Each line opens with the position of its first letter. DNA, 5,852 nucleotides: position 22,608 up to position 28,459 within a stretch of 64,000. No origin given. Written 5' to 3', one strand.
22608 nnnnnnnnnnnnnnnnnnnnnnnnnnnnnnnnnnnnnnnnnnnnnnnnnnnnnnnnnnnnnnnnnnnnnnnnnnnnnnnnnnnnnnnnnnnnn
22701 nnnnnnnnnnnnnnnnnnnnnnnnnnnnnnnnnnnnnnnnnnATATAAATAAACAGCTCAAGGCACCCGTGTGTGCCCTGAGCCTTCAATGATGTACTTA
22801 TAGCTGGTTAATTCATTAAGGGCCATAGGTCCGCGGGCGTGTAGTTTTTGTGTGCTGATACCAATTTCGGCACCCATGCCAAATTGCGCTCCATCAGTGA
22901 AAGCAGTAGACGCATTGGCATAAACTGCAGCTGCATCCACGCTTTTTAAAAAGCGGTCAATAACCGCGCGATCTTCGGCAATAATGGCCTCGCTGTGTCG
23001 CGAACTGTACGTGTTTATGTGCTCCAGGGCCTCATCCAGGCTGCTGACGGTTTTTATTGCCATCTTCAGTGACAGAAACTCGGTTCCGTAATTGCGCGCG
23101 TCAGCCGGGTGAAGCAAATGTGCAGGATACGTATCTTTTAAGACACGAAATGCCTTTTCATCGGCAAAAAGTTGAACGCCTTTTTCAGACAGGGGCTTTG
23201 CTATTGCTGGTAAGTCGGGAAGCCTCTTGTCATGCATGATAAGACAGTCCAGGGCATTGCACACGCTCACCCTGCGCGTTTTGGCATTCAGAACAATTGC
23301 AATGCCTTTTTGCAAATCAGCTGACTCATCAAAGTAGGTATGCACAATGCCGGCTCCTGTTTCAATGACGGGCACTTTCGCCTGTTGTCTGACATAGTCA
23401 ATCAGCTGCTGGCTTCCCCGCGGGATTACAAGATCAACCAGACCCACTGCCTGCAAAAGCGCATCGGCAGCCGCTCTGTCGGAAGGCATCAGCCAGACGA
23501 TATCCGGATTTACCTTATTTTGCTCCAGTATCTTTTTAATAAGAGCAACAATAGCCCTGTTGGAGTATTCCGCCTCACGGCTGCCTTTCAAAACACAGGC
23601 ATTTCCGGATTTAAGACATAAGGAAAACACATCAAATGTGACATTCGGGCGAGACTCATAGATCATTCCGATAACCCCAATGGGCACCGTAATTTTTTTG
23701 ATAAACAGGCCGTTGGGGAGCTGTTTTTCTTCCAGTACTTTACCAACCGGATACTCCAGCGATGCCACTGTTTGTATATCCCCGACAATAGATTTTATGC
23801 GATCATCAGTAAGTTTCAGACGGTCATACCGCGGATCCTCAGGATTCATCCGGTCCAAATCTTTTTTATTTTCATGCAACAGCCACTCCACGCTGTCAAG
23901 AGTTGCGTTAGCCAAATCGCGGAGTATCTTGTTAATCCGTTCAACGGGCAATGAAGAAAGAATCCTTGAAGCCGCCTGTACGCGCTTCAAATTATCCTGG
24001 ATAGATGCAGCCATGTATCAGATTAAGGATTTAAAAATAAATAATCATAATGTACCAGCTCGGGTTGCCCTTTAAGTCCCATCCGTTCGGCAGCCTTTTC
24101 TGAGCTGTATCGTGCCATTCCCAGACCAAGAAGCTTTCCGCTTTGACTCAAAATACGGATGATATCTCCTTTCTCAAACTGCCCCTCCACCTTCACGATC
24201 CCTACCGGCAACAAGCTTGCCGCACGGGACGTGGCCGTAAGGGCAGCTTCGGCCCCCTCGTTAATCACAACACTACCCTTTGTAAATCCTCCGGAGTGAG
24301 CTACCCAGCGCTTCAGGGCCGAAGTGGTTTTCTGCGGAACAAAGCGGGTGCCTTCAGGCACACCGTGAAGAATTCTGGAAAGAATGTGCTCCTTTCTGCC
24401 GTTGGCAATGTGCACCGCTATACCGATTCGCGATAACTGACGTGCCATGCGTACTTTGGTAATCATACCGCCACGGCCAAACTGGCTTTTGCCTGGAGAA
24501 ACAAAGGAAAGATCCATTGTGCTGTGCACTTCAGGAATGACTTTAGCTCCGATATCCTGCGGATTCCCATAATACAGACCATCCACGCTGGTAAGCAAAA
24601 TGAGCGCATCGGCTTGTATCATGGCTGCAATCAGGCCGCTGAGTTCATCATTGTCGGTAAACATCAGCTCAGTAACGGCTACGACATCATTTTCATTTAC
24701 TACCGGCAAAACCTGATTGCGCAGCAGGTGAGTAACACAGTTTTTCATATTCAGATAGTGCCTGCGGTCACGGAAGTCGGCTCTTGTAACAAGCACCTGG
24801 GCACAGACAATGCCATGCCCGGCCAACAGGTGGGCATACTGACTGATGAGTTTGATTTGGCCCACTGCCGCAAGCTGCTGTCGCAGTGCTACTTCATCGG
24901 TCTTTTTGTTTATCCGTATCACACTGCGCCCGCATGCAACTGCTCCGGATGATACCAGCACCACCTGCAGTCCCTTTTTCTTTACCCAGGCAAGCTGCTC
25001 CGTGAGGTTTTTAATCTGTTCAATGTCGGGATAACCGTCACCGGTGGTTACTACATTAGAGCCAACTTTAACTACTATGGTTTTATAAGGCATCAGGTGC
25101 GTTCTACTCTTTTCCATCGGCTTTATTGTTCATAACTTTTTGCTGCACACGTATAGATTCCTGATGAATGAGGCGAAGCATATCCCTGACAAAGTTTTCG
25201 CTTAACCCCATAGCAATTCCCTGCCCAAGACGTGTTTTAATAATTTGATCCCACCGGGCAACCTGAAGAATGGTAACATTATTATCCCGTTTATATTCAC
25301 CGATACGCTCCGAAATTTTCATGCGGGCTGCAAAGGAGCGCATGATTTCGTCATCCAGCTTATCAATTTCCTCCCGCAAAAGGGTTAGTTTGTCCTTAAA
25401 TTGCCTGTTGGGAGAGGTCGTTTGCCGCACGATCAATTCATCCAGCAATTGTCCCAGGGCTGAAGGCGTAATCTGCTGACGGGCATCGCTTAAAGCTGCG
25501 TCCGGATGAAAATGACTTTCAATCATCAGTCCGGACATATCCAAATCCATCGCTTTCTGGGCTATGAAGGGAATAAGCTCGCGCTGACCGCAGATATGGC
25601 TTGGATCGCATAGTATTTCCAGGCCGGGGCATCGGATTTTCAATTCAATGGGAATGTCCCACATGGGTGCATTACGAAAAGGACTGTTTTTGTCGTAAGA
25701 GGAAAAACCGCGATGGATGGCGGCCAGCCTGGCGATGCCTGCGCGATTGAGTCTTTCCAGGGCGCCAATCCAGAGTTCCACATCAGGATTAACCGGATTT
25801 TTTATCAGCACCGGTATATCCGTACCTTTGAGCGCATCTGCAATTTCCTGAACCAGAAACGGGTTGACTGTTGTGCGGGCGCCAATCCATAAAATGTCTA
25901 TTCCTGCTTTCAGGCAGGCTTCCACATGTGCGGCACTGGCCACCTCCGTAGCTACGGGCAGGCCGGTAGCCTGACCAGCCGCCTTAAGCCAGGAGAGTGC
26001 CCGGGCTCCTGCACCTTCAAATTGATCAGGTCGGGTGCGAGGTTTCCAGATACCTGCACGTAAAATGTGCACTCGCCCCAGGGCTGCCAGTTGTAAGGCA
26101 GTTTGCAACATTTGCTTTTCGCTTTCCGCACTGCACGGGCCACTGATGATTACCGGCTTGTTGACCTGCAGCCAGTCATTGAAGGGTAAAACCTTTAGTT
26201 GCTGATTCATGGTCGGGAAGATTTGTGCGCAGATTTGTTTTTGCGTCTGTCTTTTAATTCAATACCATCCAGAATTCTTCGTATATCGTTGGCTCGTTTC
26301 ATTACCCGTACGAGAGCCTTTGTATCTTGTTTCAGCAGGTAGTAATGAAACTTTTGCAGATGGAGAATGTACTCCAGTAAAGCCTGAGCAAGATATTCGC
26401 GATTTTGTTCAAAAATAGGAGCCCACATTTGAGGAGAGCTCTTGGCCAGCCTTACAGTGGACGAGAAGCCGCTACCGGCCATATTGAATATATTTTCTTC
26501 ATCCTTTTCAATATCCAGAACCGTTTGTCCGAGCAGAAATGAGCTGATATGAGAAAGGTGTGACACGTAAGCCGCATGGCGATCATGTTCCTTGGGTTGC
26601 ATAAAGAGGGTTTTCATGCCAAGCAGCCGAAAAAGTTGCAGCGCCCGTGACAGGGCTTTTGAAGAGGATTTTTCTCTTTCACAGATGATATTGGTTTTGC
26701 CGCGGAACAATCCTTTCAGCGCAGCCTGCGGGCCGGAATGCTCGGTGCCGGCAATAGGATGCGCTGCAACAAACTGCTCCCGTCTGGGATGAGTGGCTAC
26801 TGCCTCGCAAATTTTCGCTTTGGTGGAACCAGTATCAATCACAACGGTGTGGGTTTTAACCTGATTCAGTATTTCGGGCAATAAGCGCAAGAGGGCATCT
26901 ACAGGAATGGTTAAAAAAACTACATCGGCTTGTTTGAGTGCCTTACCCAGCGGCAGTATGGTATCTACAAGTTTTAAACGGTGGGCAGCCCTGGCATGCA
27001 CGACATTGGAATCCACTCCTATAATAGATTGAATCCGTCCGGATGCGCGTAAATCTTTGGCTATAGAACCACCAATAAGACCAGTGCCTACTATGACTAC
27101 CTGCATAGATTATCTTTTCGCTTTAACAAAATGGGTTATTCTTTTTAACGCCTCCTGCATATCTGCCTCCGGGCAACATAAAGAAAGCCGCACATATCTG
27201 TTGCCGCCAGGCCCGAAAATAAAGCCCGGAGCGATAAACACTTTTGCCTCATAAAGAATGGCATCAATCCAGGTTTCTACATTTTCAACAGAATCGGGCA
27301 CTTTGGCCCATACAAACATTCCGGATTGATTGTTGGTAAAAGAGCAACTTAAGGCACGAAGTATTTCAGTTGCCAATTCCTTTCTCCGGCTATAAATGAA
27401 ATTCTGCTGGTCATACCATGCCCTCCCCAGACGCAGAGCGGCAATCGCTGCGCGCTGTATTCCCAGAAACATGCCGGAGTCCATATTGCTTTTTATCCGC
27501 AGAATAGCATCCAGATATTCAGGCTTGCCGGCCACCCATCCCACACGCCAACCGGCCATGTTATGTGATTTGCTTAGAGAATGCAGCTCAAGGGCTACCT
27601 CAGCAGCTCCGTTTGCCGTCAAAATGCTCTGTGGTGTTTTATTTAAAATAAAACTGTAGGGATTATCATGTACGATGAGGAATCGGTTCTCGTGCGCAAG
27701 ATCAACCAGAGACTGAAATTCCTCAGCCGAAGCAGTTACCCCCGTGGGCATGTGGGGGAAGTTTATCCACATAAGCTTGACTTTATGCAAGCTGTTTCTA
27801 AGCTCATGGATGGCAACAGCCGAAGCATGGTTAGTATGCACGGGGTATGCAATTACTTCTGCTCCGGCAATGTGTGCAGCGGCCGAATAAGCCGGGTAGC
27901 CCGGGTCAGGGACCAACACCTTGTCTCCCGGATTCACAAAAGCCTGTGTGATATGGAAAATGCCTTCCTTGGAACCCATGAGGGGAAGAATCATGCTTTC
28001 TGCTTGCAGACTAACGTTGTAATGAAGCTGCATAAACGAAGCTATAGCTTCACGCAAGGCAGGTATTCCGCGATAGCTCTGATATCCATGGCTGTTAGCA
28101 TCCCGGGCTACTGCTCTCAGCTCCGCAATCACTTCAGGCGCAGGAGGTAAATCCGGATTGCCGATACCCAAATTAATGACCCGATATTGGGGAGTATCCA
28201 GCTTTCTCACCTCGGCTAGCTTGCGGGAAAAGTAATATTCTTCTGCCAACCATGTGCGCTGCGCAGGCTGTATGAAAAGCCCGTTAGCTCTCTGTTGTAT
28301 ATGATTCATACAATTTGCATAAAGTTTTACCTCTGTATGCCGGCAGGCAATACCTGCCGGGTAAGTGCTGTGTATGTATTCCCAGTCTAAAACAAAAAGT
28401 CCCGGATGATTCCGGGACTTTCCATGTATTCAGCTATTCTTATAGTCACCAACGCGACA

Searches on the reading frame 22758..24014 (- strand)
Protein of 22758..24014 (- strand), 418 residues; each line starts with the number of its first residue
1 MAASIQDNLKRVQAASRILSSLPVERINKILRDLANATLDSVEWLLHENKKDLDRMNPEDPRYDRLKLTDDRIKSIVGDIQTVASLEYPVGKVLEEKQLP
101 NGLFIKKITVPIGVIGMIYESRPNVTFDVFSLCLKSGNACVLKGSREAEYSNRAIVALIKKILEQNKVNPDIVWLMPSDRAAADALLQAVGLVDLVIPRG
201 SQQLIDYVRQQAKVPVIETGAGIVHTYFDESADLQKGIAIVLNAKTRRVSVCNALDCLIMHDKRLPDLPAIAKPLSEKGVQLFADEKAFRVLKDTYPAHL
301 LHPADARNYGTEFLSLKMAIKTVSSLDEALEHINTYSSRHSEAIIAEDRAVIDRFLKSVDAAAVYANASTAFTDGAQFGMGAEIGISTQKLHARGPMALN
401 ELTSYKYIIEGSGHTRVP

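Call 4: search_protein_families(library=pfam, proteins=[window:22758-24014:-])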
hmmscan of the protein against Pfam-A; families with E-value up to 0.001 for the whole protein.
window:22758-24014:- (418 aa): 1 family
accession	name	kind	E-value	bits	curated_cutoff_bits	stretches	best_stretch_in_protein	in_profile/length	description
PF00171.27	Aldedh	-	1.1e-11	44.4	23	1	45-264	63-281/461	Aldehyde dehydrogenase family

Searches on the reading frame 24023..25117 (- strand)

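Call 4: search_protein_families(library=pfam, proteins=[window:24023-25117:-])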
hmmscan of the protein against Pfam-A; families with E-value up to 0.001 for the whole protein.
window:24023-25117:- (364 aa): 2 families
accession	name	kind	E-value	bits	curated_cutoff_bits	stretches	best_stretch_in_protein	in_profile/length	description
PF00696.33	AA_kinase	-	4.6e-42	144.8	24.9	1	12-239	1-234/234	Amino acid kinase family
PF01472.26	PUA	-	9.6e-17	61.1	24.8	1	281-349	1-66/74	PUA domain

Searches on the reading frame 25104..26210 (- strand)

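Call 4: search_protein_families(library=pfam, proteins=[window:25104-26210:-])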
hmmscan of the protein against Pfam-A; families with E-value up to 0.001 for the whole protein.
window:25104-26210:- (368 aa): 2 families
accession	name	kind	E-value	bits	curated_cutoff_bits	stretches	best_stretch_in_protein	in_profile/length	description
PF00793.26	DAHP_synth_1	-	4e-36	124.8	25.5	1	18-255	17-257/270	DAHP synthetase I family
PF01817.26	CM_2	-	2.3e-20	73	27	1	278-357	1-80/80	Chorismate mutase type II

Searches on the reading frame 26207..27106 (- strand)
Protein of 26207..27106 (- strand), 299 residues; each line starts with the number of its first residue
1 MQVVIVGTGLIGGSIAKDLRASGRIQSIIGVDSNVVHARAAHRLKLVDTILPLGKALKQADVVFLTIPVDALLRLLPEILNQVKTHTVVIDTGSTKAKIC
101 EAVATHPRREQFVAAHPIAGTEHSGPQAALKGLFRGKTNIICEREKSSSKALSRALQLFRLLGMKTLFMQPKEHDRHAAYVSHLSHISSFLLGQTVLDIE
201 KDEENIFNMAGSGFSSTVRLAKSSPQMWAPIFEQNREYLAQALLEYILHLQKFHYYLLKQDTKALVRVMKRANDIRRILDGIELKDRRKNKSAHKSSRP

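Call 4: search_protein_families(library=pfam, proteins=[window:26207-27106:-])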
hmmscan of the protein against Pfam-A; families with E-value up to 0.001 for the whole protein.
window:26207-27106:- (299 aa): 5 families
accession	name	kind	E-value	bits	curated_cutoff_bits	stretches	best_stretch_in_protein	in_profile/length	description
PF02153.23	PDH_N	-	2.4e-35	121.7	26.5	1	15-165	1-151/154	Prephenate dehydrogenase, nucleotide-binding domain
PF20463.3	PDH_C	-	3.4e-23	82.3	22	1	170-270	1-101/102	Prephenate dehydrogenase, dimerization domain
PF03807.23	F420_oxidored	-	4.4e-10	40.5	21.6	1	3-92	2-91/94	NADP oxidoreductase coenzyme F420-dependent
PF02826.25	2-Hacid_dh_C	-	5.7e-06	26.3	25.1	1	2-93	38-127/178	D-isomer specific 2-hydroxyacid dehydrogenase, NAD binding domain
PF03446.21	NAD_binding_2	-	1.3e-05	25.7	21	1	3-131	2-132/161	NAD binding domain of 6-phosphogluconate dehydrogenase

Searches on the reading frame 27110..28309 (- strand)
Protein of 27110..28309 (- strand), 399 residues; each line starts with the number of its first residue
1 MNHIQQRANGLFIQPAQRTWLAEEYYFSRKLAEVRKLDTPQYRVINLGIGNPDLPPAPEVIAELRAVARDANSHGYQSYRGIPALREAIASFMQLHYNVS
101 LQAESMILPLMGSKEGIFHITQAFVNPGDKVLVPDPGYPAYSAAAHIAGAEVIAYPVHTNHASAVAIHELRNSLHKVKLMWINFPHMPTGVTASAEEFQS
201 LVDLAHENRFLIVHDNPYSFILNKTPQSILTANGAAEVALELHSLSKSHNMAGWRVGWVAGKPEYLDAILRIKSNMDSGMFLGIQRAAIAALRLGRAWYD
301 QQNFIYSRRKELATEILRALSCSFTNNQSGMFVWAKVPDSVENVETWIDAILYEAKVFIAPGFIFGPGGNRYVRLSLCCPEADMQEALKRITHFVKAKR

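Call 4: search_protein_families(library=pfam, proteins=[window:27110-28309:-])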
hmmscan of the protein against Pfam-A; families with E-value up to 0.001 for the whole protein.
window:27110-28309:- (399 aa): 2 families
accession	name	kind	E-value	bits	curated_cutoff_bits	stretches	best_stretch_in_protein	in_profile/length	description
PF00155.27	Aminotran_1_2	-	8.9e-61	206.5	19.7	1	44-391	3-361/361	Aminotransferase class I and II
PF12897.13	Asp_aminotransf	-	0.00032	20.1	27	1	80-219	69-217/421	Aspartate amino-transferase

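Call 6: find_related_loci(query=window:27110-28309:-, collection=genome_contigs, flank=3000)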
Query window:27110-28309:- (399 aa) in genome_contigs; peptide patterns used: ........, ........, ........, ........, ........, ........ (x = any residue, [..] = any of these).
600 stretches matched a pattern (row limit reached: there are more); 598 encode a relative of the query (tblastn E <= 1e-3); the best 80 are kept; 80 distinct loci.
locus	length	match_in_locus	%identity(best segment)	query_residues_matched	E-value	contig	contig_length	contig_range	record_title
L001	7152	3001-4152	61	12-394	2e-164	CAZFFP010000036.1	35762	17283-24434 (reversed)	MAG TPA_asm: uncultured Chitinophagaceae bacterium isolate SRP319275_co1_176 genome assembly, contig: NODE_948_length_35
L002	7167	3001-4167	60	9-396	1e-161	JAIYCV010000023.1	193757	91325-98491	MAG: Flammeovirgaceae bacterium isolate H1_MAG_00012 pond_H1_MAG_00012_000000000037, whole genome shotgun sequence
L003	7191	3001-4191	58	4-399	2e-160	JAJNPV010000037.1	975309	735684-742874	MAG: Ohtaekwangia sp. isolate MAG_016 k141_96940, whole genome shotgun sequence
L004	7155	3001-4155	60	12-395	9e-160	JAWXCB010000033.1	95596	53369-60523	MAG: Chitinophagales bacterium isolate MP9P1.11 k99_576519, whole genome shotgun sequence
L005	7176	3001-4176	60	8-398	3e-159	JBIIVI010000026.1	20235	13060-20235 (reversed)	MAG: Cyclobacteriaceae bacterium isolate ME2004-10-12_3300042433_group2_bin27 Rohwer_bin631_scaffold_759_c1, whole genom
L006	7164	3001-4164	60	12-398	2e-159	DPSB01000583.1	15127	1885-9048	MAG TPA_asm: Cytophagales bacterium isolate UBA11061 contig_2366, whole genome shotgun sequence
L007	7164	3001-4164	59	12-398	4e-159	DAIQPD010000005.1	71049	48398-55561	MAG TPA_asm: Chryseolinea sp. isolate CTOTU18528 NODE_324_length_71049_cov_8.302448, whole genome shotgun sequence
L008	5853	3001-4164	60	12-398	1e-158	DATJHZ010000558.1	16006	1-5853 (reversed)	MAG TPA_asm: Cyclobacteriaceae bacterium isolate SMAG_U15525 k141_12732545, whole genome shotgun sequence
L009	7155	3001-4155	59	11-394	1e-158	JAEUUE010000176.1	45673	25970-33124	MAG: Cyclobacteriaceae bacterium isolate new MAG-347 k141_1031913, whole genome shotgun sequence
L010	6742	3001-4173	59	9-398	4e-158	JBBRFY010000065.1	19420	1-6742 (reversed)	MAG: Cytophagales bacterium isolate Co_metawrap_2600 Cmw_2600_k141_28308019_length_19420_cov_9.0000, whole genome shotgu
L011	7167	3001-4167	58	12-399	1e-157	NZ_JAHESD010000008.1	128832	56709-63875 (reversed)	Chryseosolibacter indicus strain PWU20 NODE_8_length_128832_cov_8.425250, whole genome shotgun sequence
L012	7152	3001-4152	59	12-394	1e-157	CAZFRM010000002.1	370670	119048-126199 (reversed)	MAG TPA_asm: uncultured Roseivirgaceae bacterium isolate SRP344714_co2_393 genome assembly, contig: NODE_32_length_37067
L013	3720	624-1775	59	12-394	9e-164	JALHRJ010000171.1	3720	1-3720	MAG: Cyclobacteriaceae bacterium isolate maxbin.123_sub c_000000074029, whole genome shotgun sequence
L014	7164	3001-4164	59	13-399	9e-157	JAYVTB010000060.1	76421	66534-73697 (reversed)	MAG: Cyclobacteriaceae bacterium isolate GL74_DN_metabinner_4_sub GL74_DN_metabinner_4_sub_59, whole genome shotgun sequ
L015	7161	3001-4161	58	13-398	8e-157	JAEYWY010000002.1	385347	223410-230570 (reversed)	MAG: Bacteroidetes bacterium isolate OH_CBlB_291 k127_3103974, whole genome shotgun sequence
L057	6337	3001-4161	53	10-395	5e-135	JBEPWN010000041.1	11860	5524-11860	MAG: Marinilabilia sp. isolate 01_S196.metabat2_refined.075_sub NODE_2110_length_11860_cov_4.074235:0-11860, whole genom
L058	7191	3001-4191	52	4-397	6e-135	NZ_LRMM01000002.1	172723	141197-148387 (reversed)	Rufibacter ruber strain CCM 8646 contig_2, whole genome shotgun sequence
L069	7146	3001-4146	51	13-393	2e-132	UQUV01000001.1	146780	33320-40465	uncultured Porphyromonadaceae bacterium isolate UMGS659 genome assembly, contig: NODE_100_length_146780_cov_8.004478, wh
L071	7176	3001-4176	53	11-398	6e-132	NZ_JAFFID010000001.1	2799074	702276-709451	Sabulibacter ruber strain SYSU D00434 NODE_1_length_2799074_cov_21.946612, whole genome shotgun sequence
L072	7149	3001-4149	50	13-394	9e-132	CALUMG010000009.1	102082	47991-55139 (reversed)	MAG: uncultured Muribaculaceae bacterium isolate BRZ_FG__bin69 genome assembly, contig: BRZ_FG__NODE_385_length_102082_c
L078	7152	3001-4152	50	12-394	4e-131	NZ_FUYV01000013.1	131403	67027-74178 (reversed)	Alkalitalea saponilacus strain DSM 24412, whole genome shotgun sequence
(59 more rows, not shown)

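Call 25: find_encoding_contigs(protein=window:27110-28309:-, flank=3000, max_places=6)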
Protein window:27110-28309:- (399 aa): no gene with exactly this product is on record in the collection.

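Call 26: find_homologous_proteins(query=window:27110-28309:-, max_evalue=1e-50)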
Query window:27110-28309:- (399 aa): 8000 proteins with E <= 1e-50 among 8000 candidates; the best 120 are listed.
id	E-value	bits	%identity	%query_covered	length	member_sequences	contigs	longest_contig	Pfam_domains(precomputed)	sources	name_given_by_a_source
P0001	2.3e-269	911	100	100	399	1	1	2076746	PF00155.28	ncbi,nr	ncbi:MAG: aminotransferase [Chitinophagales bacterium]|nr:MAG: aminotransferase [Chitinophagales bac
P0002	1.5e-155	536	62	95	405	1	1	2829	PF00155.28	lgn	-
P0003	1.9e-155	536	63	96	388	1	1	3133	PF00155.28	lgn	-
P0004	2.2e-155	536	61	96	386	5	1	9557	PF00155.28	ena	-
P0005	1.0e-154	534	63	96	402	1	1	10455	PF00155.28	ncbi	ncbi:MAG TPA: aminotransferase class I/II-fold pyridoxal phosphate-dependent enzyme [Chryseolinea sp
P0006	1.1e-154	534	61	96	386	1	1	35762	PF00155.28,PF12897.14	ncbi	-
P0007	2.2e-154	533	62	97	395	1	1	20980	PF00155.28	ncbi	-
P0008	4.4e-154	532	61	96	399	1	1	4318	PF00155.28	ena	-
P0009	5.1e-154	531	61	97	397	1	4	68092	PF00155.28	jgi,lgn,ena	jgi:aspartate/methionine/tyrosine aminotransferase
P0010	5.6e-154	531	60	97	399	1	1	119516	PF00155.28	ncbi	-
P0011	6.1e-154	531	61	97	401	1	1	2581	PF00155.28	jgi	jgi:LL-diaminopimelate aminotransferase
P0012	7.2e-154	531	61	97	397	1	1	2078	PF00155.28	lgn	-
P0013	8.8e-154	531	61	96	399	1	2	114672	PF00155.28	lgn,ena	-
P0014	8.8e-154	531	61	96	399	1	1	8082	PF00155.28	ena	-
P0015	8.8e-154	531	61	96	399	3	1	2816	PF00155.28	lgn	-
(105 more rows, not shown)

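Call 39: search_protein_families(library=pfam, proteins=[L057:5277-6065:+, L069:5234-6013:+, L072:5234-6013:+, L078:5272-6045:+, L058:6261-6848:+, L071:5575-7176:+, L014:2153-2992:+], max_evalue=0.001)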
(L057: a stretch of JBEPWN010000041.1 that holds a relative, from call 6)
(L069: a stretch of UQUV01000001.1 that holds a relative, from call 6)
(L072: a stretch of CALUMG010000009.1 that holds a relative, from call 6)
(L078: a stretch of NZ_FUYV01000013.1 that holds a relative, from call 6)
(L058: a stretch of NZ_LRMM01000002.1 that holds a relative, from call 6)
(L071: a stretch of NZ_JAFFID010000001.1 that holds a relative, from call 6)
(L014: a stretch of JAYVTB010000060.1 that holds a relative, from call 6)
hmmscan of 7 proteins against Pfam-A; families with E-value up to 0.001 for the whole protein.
L057:5277-6065:+ (262 aa): 1 family
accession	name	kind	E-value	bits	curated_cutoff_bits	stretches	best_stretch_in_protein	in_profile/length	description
PF02153.23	PDH_N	-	1.9e-07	31.2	26.5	1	68-134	55-127/154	Prephenate dehydrogenase, nucleotide-binding domain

L069:5234-6013:+ (259 aa): 1 family
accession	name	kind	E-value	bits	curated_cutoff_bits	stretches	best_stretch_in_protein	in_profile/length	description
PF02153.23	PDH_N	-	2.2e-09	37.5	26.5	1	36-145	27-140/154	Prephenate dehydrogenase, nucleotide-binding domain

L072:5234-6013:+ (259 aa): 1 family
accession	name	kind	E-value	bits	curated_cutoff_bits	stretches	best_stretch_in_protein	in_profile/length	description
PF02153.23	PDH_N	-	2.6e-09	37.2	26.5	1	49-147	40-142/154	Prephenate dehydrogenase, nucleotide-binding domain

L078:5272-6045:+ (257 aa): 1 family
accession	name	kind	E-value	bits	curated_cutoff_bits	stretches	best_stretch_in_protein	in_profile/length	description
PF02153.23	PDH_N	-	1.9e-09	37.6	26.5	1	43-141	36-138/154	Prephenate dehydrogenase, nucleotide-binding domain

L058:6261-6848:+ (195 aa): 1 family
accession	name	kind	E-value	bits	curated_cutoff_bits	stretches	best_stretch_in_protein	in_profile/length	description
PF01467.32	CTP_transf_like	-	7.9e-21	75.1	21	1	43-171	1-132/133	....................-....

L071:5575-7176:+ (534 aa): 3 families
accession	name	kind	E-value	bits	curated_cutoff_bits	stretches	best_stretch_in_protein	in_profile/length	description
PF00722.28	Glyco_hydro_16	-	6e-18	65.3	22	1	120-275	10-141/175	Glycosyl hydrolases family 16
PF03935.22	SKN1_KRE6_Sbg1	-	1.9e-14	53.5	30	2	104-187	143-226/501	Beta-glucan synthesis-associated protein SKN1/KRE6/Sbg1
PF18559.7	Exop_C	-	1.9e-05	24.9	26.1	1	402-488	59-146/155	Galactose-binding domain-like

L014:2153-2992:+ (280 aa): 1 family
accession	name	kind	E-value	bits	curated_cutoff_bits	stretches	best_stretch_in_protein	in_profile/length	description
PF00800.23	PDT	-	3.8e-56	190.2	25.2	1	9-187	1-180/181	Prephenate dehydratase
